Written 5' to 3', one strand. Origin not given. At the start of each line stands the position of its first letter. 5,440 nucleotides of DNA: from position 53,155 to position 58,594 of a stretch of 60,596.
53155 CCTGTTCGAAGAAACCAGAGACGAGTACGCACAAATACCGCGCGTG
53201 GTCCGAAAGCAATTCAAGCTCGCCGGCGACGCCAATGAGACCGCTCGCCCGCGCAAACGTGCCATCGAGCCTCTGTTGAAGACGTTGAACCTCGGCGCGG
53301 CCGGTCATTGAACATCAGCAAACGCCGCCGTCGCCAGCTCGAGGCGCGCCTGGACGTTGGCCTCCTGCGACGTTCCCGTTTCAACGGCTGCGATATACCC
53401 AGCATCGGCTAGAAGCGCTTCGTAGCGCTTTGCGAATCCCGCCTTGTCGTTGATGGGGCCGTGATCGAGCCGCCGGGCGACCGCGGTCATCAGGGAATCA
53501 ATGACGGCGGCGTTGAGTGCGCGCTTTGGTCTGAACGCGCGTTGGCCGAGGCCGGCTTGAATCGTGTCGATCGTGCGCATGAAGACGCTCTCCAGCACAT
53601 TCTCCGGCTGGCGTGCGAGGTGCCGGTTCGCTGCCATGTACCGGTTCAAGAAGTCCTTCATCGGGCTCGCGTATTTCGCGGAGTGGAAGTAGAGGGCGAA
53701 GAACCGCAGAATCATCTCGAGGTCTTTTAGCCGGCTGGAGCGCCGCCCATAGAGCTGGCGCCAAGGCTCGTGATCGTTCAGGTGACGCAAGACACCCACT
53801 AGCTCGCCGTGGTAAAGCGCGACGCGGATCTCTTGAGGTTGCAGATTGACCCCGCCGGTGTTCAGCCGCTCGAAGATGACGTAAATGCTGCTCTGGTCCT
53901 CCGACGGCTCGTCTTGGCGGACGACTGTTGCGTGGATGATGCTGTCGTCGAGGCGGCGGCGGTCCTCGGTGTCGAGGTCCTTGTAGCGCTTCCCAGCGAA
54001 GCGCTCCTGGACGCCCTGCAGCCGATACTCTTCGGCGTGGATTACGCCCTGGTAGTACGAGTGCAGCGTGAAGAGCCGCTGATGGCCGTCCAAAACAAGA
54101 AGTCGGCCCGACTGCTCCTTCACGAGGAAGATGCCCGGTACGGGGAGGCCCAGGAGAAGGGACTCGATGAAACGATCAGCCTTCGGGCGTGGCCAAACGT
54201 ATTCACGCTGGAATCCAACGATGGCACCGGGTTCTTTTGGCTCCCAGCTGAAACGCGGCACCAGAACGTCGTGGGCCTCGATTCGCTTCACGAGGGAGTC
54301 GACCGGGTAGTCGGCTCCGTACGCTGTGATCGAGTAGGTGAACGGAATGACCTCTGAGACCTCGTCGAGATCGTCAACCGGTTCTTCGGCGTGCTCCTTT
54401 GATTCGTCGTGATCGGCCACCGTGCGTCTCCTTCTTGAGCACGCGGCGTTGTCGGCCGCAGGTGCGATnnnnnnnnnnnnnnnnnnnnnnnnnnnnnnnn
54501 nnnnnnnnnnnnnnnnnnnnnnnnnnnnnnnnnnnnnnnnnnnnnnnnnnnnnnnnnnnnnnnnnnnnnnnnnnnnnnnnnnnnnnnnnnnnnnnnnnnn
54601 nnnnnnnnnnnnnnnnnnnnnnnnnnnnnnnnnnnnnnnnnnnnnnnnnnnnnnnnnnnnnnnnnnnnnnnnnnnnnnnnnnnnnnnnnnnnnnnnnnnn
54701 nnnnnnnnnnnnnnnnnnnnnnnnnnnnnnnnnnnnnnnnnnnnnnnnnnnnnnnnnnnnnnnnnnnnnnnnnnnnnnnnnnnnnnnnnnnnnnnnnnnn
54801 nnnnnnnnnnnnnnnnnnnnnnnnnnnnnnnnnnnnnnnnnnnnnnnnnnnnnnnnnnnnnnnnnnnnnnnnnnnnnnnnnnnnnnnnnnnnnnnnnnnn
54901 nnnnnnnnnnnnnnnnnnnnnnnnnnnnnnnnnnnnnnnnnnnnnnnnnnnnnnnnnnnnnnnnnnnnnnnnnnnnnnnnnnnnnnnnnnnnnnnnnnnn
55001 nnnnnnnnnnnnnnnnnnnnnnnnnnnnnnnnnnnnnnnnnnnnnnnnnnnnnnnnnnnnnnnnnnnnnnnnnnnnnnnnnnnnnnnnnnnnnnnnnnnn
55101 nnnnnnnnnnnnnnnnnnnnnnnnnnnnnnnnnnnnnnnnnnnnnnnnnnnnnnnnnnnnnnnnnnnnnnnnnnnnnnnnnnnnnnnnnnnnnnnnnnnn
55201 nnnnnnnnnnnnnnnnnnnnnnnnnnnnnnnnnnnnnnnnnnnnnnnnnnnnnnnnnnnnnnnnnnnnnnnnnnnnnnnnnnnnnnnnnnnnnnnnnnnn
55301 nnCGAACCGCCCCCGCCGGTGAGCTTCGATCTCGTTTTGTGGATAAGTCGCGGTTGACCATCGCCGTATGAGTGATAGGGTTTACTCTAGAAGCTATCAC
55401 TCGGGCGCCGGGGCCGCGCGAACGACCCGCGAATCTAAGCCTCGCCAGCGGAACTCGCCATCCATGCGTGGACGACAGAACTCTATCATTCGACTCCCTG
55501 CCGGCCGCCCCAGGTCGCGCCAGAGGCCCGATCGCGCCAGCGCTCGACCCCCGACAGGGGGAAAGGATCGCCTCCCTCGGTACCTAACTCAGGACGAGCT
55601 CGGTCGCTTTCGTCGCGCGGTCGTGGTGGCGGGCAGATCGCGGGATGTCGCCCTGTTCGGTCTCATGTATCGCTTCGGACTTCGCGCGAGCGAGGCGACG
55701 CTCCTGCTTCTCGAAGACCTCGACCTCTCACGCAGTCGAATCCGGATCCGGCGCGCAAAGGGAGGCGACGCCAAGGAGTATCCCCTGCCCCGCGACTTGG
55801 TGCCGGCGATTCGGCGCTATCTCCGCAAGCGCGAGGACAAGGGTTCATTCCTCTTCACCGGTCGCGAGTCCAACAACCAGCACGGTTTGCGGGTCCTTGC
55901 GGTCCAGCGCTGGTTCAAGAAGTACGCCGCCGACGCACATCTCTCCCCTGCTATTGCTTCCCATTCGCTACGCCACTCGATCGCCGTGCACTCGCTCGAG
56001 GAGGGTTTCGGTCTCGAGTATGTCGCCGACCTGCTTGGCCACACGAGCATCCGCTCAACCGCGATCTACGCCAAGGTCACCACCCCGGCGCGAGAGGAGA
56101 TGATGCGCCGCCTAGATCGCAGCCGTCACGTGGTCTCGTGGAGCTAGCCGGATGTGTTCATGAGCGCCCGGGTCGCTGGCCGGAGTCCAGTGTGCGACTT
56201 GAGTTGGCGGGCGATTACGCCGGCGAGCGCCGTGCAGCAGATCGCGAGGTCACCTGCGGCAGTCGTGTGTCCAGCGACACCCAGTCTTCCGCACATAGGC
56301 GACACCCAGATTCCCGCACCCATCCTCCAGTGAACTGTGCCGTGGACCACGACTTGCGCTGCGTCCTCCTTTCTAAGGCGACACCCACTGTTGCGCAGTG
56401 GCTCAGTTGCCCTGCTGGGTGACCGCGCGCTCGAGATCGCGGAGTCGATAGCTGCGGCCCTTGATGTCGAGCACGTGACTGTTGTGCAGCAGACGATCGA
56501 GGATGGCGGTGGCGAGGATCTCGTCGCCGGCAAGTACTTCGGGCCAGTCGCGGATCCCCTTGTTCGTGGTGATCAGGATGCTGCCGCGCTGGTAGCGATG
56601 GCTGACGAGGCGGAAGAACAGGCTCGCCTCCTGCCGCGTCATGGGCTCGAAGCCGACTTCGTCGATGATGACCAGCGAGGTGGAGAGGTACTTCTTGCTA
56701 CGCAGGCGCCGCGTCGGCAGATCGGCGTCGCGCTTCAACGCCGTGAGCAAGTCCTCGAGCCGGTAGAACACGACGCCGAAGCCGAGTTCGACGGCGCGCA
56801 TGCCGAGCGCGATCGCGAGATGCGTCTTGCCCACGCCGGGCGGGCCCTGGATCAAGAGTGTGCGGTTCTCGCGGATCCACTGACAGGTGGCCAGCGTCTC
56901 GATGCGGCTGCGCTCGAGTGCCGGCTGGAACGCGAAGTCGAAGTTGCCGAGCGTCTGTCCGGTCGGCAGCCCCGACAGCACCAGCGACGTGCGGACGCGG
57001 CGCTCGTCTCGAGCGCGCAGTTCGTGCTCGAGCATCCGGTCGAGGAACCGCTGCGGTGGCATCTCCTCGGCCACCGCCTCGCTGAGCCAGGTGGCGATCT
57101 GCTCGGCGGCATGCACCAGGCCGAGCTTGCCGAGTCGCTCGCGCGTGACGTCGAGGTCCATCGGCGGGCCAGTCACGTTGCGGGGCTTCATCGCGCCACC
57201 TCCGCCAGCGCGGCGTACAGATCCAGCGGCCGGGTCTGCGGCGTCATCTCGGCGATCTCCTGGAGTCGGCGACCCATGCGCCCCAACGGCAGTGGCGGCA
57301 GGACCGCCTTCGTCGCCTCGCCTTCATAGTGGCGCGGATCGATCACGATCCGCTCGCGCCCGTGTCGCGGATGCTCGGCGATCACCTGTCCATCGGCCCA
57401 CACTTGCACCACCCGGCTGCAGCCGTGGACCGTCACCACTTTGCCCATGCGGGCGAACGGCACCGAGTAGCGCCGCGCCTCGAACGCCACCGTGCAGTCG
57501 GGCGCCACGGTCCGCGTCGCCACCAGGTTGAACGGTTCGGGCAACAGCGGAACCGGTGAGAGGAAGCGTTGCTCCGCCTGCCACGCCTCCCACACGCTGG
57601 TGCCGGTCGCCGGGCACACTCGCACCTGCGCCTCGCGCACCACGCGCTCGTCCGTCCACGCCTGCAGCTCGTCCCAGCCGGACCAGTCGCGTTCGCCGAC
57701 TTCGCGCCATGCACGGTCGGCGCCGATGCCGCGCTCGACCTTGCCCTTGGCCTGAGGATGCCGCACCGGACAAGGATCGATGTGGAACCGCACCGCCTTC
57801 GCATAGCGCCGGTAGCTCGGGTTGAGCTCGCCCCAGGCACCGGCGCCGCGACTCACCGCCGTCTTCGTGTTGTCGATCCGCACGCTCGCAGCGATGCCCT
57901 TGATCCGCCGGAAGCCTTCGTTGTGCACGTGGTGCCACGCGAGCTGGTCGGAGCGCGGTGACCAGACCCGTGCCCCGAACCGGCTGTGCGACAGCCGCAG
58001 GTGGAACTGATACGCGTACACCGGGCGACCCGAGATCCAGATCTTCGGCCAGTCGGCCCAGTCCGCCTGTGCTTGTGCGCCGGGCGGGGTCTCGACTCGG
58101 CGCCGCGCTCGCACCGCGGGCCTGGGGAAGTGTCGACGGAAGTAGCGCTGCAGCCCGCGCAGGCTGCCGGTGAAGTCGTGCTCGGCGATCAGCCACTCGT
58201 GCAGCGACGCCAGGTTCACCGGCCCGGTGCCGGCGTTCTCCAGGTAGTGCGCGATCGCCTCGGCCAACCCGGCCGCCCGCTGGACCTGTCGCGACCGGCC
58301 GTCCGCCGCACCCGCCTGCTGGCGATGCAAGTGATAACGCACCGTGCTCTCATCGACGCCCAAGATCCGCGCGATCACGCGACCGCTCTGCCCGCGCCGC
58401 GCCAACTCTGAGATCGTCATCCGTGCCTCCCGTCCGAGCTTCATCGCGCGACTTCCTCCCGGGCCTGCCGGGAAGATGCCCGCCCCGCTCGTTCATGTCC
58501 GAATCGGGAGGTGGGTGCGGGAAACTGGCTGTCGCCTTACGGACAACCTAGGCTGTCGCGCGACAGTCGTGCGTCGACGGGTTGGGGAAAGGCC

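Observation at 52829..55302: DUF3825 / DUF262 / HEPN three-gene operon: candidate uncharacterised defence system on the mobile element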

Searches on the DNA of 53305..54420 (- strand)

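Call 27: search_dna_similar(query=L058:2998-4638:+, collection=ecoli_genomes, mode=distant, max_rows=30, rows=spread)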
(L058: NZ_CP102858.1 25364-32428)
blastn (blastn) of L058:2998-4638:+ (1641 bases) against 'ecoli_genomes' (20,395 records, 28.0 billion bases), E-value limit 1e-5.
Records with a match: 43; places in all: 43; records where one place covers at least 80% of the query: 12.
Genomes with a match: 42 of 5426; with a place that covers at least 80% of the query: 12. Places per genome that has any: lowest 1, median 1, highest 2. On chromosomes: 31 places; on plasmids: 12.
Best place of each record, by identity: >=99% 11; 95-99% 1; 60-80% 31.
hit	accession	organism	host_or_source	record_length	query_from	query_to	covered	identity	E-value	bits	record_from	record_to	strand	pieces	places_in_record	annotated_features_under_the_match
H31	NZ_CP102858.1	Escherichia coli strain 573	Gallus gallus (chicken)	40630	1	1641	100%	100.0%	0e+0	2960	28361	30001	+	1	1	GmrSD restriction endonuclease domain-containing protein | HEPN domain-containing protein | replication initiation protein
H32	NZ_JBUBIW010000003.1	Escherichia coli strain GPEC1186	chicken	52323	1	1641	100%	100.0%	0e+0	2960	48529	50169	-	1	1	GmrSD restriction endonuclease domain-containing protein | HEPN domain-containing protein | replication initiation protein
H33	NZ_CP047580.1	Escherichia coli strain 94EC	Homo sapiens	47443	1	1641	100%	99.9%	0e+0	2951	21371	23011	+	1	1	GmrSD restriction endonuclease domain-containing protein | HEPN domain-containing protein | replication initiation protein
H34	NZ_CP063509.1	Escherichia coli strain EH09-18-41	Homo sapiens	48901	1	1641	100%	99.9%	0e+0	2951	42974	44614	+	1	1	GmrSD restriction endonuclease domain-containing protein | HEPN domain-containing protein | replication initiation protein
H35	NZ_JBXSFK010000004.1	Escherichia coli strain PEC122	Sus scrofa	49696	1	1641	100%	99.9%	0e+0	2951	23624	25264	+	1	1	GmrSD restriction endonuclease domain-containing protein | HEPN domain-containing protein | replication initiation protein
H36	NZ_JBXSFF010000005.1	Escherichia coli strain PEC178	Sus scrofa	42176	1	1641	100%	99.9%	0e+0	2951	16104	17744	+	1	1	GmrSD restriction endonuclease domain-containing protein | HEPN domain-containing protein | replication initiation protein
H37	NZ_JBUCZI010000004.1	Escherichia coli strain CD09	Homo sapiens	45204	1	1641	100%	99.9%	0e+0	2951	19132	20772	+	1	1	GmrSD restriction endonuclease domain-containing protein | HEPN domain-containing protein | replication initiation protein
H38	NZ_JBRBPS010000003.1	Escherichia coli strain CH4799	Homo sapiens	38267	1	1641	100%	99.8%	0e+0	2942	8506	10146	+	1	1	GmrSD restriction endonuclease domain-containing protein | HEPN domain-containing protein | replication initiation protein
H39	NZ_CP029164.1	Escherichia coli strain 104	chicken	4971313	177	300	8%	72.6%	1e-8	72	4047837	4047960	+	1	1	DUF262 domain-containing protein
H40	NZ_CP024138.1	Escherichia coli strain 14EC020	clinical patient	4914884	177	300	8%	72.6%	1e-8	72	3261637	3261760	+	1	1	DUF262 domain-containing protein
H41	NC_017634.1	Escherichia coli O83:H1 str. NRG 857C strain NRG 857C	-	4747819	177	300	8%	72.6%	1e-8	72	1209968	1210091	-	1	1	DUF262 domain-containing protein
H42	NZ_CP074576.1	Escherichia coli strain CS18F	Chicken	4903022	177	300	8%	72.6%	1e-8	72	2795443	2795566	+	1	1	DUF262 domain-containing protein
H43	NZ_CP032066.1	Escherichia coli strain E166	Avian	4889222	177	300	8%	72.6%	1e-8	72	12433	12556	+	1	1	DUF262 domain-containing protein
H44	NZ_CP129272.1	Escherichia coli strain G12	Chicken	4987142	177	300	8%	72.6%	1e-8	72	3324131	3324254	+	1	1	DUF262 domain-containing protein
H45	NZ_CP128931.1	Escherichia coli strain TUM9757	missing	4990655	177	300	8%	72.6%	1e-8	72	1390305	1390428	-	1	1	DUF262 domain-containing protein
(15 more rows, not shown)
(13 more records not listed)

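Call 28: search_dna_similar(query=L060:52-1755:+, collection=ecoli_genomes, mode=distant, max_rows=30, rows=spread)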
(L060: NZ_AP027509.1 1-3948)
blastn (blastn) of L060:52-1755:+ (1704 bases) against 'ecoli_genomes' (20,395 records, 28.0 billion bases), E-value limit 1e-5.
Records with a match: 14; places in all: 16; records where one place covers at least 80% of the query: 4.
Genomes with a match: 14 of 5426; with a place that covers at least 80% of the query: 4. Places per genome that has any: lowest 1, median 1, highest 3. On chromosomes: 10 places; on plasmids: 6.
Best place of each record, by identity: >=99% 4; 60-80% 10.
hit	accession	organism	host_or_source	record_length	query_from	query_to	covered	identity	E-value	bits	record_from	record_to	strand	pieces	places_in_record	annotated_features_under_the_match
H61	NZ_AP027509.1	Escherichia coli strain LR-27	Homo sapiens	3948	1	1704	100%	100.0%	0e+0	3074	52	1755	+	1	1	DUF262 domain-containing protein | HEPN domain-containing protein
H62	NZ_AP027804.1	Escherichia coli strain 2017.10.01CC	Homo sapiens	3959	1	1704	100%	99.9%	0e+0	3069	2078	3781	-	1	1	DUF262 domain-containing protein | HEPN domain-containing protein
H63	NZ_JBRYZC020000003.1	Escherichia coli strain APEC_AN-25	Gallus gallus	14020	1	1704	100%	99.9%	0e+0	3069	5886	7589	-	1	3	DUF262 domain-containing protein | HEPN domain-containing protein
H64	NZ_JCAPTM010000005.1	Escherichia coli strain ES10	Aquarana catesbeiana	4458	1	1704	100%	99.8%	0e+0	3060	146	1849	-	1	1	DUF262 domain-containing protein | HEPN domain-containing protein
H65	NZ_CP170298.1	Escherichia coli strain BKQWHE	Homo sapiens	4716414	56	458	24%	68.8%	1e-33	154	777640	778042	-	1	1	GmrSD restriction endonuclease domain-containing protein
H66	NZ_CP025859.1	Escherichia coli strain 504239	Homo sapiens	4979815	56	458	24%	68.6%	6e-32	150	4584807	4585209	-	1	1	GmrSD restriction endonuclease domain-containing protein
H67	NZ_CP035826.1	Escherichia coli strain 67-1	Homo sapiens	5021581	56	458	24%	68.6%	6e-32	150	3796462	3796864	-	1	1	GmrSD restriction endonuclease domain-containing protein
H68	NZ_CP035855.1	Escherichia coli TW11681 strain TW11681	-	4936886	56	458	24%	68.6%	6e-32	150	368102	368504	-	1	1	GmrSD restriction endonuclease domain-containing protein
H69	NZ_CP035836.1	Escherichia coli strain WS1933D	Homo sapiens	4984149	56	458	24%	68.6%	6e-32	150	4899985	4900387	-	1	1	GmrSD restriction endonuclease domain-containing protein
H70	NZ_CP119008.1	Escherichia coli strain CE0011b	Bos taurus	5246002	56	458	24%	68.6%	6e-32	150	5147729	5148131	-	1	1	GmrSD restriction endonuclease domain-containing protein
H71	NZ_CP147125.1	Escherichia coli strain KMi012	river water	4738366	56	458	24%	68.6%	6e-32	150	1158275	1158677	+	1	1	GmrSD restriction endonuclease domain-containing protein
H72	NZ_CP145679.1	Escherichia coli strain S1-NGR-02-A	Homo sapiens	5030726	56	458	24%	68.6%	6e-32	150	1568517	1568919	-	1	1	GmrSD restriction endonuclease domain-containing protein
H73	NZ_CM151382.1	Escherichia coli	Homo sapiens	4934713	56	458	24%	68.6%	6e-32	150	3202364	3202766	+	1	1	GmrSD restriction endonuclease domain-containing protein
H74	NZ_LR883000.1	Escherichia coli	-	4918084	56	458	24%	68.6%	6e-32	150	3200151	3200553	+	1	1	DUF262 domain-containing protein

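Call 29: get_annotated_region(hit=H41, flank=3500)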
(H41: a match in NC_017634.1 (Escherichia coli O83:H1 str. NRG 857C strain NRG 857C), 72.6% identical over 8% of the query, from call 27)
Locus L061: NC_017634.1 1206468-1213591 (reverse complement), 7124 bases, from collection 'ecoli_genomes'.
description: Escherichia coli O83:H1 str. NRG 857C, complete sequence
organism: Escherichia coli O83:H1 str. NRG 857C strain NRG 857C (NCBI taxid 685038)
replicon: chromosome; assembly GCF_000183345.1
host: -; source: -; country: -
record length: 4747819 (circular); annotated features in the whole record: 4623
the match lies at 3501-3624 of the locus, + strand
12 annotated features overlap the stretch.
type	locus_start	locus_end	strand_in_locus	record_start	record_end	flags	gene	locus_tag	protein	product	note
CDS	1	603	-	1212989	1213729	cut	-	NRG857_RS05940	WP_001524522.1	phage tail protein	-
CDS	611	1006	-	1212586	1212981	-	-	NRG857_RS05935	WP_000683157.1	phage minor tail U family protein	-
CDS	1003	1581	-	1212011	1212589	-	-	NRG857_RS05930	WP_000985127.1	phage tail protein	-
CDS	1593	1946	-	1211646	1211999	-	-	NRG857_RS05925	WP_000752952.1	head-tail joining protein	-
CDS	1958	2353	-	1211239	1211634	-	-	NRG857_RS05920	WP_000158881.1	DNA-packaging protein FI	-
CDS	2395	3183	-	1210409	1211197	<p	-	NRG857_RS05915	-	major capsid protein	incomplete; partial in the middle of a contig; missing N-terminus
CDS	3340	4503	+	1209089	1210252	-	-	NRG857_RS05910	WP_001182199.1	DUF262 domain-containing protein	-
CDS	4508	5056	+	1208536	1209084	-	-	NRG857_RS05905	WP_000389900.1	HEPN domain-containing protein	-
CDS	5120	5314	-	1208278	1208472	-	-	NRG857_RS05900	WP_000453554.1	hypothetical protein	-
CDS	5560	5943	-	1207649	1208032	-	-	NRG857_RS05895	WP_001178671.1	helix-turn-helix transcriptional regulator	-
CDS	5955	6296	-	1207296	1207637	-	-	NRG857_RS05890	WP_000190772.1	head decoration protein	-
CDS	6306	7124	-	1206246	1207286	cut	-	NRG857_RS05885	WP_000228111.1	major capsid protein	-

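Call 30: get_annotated_region(hit=H68, flank=3500)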
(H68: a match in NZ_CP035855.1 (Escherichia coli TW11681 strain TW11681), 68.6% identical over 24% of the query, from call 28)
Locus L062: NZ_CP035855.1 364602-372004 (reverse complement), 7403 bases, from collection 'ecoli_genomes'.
description: Escherichia coli TW11681 chromosome, complete genome
organism: Escherichia coli TW11681 strain TW11681 (NCBI taxid 913088)
replicon: chromosome; assembly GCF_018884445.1
host: -; source: -; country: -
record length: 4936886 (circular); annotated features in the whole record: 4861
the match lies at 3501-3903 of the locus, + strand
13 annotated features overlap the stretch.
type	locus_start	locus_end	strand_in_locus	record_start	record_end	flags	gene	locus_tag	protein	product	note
CDS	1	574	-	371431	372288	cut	-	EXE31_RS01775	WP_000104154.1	DNA adenine methylase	-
CDS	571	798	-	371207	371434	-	-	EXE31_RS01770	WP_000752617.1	TraR/DksA family transcriptional regulator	-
CDS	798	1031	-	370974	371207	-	-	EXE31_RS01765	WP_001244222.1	DUF2732 family protein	-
CDS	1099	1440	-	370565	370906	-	-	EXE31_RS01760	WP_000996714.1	DUF5347 family protein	-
CDS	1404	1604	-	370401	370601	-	-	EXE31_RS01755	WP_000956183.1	phage filamentation protein Fil family protein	-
CDS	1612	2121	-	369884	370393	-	-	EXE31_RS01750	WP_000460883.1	phage regulatory CII family protein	-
CDS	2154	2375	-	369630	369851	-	-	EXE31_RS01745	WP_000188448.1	hypothetical protein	-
CDS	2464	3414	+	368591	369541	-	-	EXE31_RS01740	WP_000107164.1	phage repressor protein CI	-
CDS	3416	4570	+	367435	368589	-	-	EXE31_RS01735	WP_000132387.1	GmrSD restriction endonuclease domain-containing protein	-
CDS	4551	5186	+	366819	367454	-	-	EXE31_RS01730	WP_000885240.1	HEPN domain-containing protein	-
CDS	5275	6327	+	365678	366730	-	-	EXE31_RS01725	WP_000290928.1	phage integrase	-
CDS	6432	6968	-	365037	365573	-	rcdA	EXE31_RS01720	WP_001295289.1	DNA-binding transcriptional regulator RcdA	-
CDS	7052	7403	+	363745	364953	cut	ybjJ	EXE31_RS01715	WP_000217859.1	MFS transporter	-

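Call 98: search_dna_similar(query=L062:3416-5186:+, collection=ecoli_genomes, mode=distant, max_rows=25, rows=spread)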
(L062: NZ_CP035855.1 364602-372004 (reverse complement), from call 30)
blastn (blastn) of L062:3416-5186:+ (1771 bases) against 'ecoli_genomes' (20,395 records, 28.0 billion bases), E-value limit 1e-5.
Records with a match: 14; places in all: 15; records where one place covers at least 80% of the query: 10.
Genomes with a match: 14 of 5426; with a place that covers at least 80% of the query: 10. Places per genome that has any: lowest 1, median 1, highest 2. On chromosomes: 10 places; on plasmids: 5.
Best place of each record, by identity: >=99% 10; 60-80% 4.
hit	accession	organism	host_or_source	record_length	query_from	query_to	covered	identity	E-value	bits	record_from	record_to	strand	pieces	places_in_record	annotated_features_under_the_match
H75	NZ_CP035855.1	Escherichia coli TW11681 strain TW11681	-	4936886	1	1771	100%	100.0%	0e+0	3195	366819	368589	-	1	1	GmrSD restriction endonuclease domain-containing protein | HEPN domain-containing protein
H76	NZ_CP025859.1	Escherichia coli strain 504239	Homo sapiens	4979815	1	1771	100%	99.9%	0e+0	3190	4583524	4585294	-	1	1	GmrSD restriction endonuclease domain-containing protein | HEPN domain-containing protein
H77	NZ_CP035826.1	Escherichia coli strain 67-1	Homo sapiens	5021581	1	1771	100%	99.9%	0e+0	3190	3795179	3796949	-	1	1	GmrSD restriction endonuclease domain-containing protein | HEPN domain-containing protein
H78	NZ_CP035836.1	Escherichia coli strain WS1933D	Homo sapiens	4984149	1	1771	100%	99.9%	0e+0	3190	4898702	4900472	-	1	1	GmrSD restriction endonuclease domain-containing protein | HEPN domain-containing protein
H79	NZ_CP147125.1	Escherichia coli strain KMi012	river water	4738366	1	1771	100%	99.9%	0e+0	3190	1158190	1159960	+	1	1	GmrSD restriction endonuclease domain-containing protein | HEPN domain-containing protein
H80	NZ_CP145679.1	Escherichia coli strain S1-NGR-02-A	Homo sapiens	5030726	1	1771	100%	99.9%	0e+0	3190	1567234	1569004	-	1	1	GmrSD restriction endonuclease domain-containing protein | HEPN domain-containing protein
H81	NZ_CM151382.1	Escherichia coli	Homo sapiens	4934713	1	1771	100%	99.9%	0e+0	3190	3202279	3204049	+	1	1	GmrSD restriction endonuclease domain-containing protein | HEPN domain-containing protein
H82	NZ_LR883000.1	Escherichia coli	-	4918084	1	1771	100%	99.9%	0e+0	3190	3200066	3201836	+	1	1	DUF262 domain-containing protein | HEPN domain-containing protein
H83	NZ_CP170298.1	Escherichia coli strain BKQWHE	Homo sapiens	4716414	1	1771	100%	99.8%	0e+0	3181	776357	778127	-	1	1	GmrSD restriction endonuclease domain-containing protein | HEPN domain-containing protein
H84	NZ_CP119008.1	Escherichia coli strain CE0011b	Bos taurus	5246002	1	1771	100%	99.7%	0e+0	3168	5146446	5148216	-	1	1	GmrSD restriction endonuclease domain-containing protein | HEPN domain-containing protein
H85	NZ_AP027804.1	Escherichia coli strain 2017.10.01CC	Homo sapiens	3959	86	488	23%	68.6%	6e-32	150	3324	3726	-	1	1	DUF262 domain-containing protein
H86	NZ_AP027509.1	Escherichia coli strain LR-27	Homo sapiens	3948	86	488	23%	68.6%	6e-32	150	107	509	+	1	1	DUF262 domain-containing protein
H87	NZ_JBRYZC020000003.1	Escherichia coli strain APEC_AN-25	Gallus gallus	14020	86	488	23%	68.6%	6e-32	150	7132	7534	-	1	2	DUF262 domain-containing protein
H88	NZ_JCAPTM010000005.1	Escherichia coli strain ES10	Aquarana catesbeiana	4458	86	488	23%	68.6%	6e-32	150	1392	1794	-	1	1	DUF262 domain-containing protein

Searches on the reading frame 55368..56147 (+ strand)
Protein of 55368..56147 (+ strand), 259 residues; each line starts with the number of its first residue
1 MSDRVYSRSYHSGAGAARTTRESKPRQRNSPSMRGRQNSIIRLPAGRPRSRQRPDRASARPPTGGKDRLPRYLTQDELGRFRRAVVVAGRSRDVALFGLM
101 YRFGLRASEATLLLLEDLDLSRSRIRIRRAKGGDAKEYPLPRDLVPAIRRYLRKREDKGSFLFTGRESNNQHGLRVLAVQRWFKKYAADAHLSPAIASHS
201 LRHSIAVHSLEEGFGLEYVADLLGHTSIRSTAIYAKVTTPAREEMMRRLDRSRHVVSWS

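Call 35: search_protein_families(library=pfam, proteins=[window:55368-56147:+], max_evalue=0.001)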
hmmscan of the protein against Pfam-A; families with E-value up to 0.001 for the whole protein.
window:55368-56147:+ (259 aa): 1 family
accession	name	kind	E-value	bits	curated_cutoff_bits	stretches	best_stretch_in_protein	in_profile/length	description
PF00589.27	Phage_integrase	-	9.2e-30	104.1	27.1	1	72-238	2-169/172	Phage integrase family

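Call 97: search_protein_families(library=padloc, proteins=[window:55368-56147:+], max_evalue=0.001)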
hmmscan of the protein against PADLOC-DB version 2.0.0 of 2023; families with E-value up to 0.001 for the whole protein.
window:55368-56147:+ (259 aa): 0 families

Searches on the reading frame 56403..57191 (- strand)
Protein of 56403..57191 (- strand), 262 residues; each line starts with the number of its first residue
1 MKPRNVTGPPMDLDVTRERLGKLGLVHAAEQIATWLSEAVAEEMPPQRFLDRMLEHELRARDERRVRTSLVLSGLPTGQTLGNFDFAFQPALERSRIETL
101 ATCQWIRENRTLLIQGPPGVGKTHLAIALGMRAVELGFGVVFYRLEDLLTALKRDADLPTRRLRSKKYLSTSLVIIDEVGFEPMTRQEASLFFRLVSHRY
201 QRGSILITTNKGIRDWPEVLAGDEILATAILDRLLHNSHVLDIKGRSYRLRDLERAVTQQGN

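Call 35: search_protein_families(library=pfam, proteins=[window:56403-57191:-], max_evalue=0.001)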
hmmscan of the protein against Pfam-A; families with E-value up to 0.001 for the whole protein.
window:56403-57191:- (262 aa): 2 families
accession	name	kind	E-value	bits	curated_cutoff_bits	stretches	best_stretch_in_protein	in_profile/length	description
PF01695.23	IstB_IS21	-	2.2e-69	234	24.1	1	20-252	3-234/238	IstB-like ATP binding protein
PF20720.3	nSTAND3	-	1.7e-05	25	27.2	1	104-149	12-58/155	Novel STAND NTPase 3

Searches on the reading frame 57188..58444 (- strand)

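Call 35: search_protein_families(library=pfam, proteins=[window:57188-58444:-], max_evalue=0.001)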
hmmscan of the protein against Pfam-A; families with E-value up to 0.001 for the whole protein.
window:57188-58444:- (418 aa): 6 families
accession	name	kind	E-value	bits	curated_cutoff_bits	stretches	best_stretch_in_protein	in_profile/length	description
PF22483.2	Mu-transpos_C_2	-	1.1e-15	57.6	27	1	306-367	9-71/73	Mu transposase, C-terminal domain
PF13936.12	HTH_38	-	1.5e-06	28.3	27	1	6-41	8-43/44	Helix-turn-helix domain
PF13384.12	HTH_23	-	2.9e-05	24.2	24.6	1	6-46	5-46/50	Homeodomain-like domain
PF13551.12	HTH_29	-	0.00058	20.3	28.1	1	8-47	1-41/64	Winged helix-turn helix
PF08281.18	Sigma70_r4_2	-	0.00068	19.7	25.7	0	20-41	28-49/54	Sigma-70, region 4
PF13518.12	HTH_28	-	0.0008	19.9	25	0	8-46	2-41/52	Helix-turn-helix domain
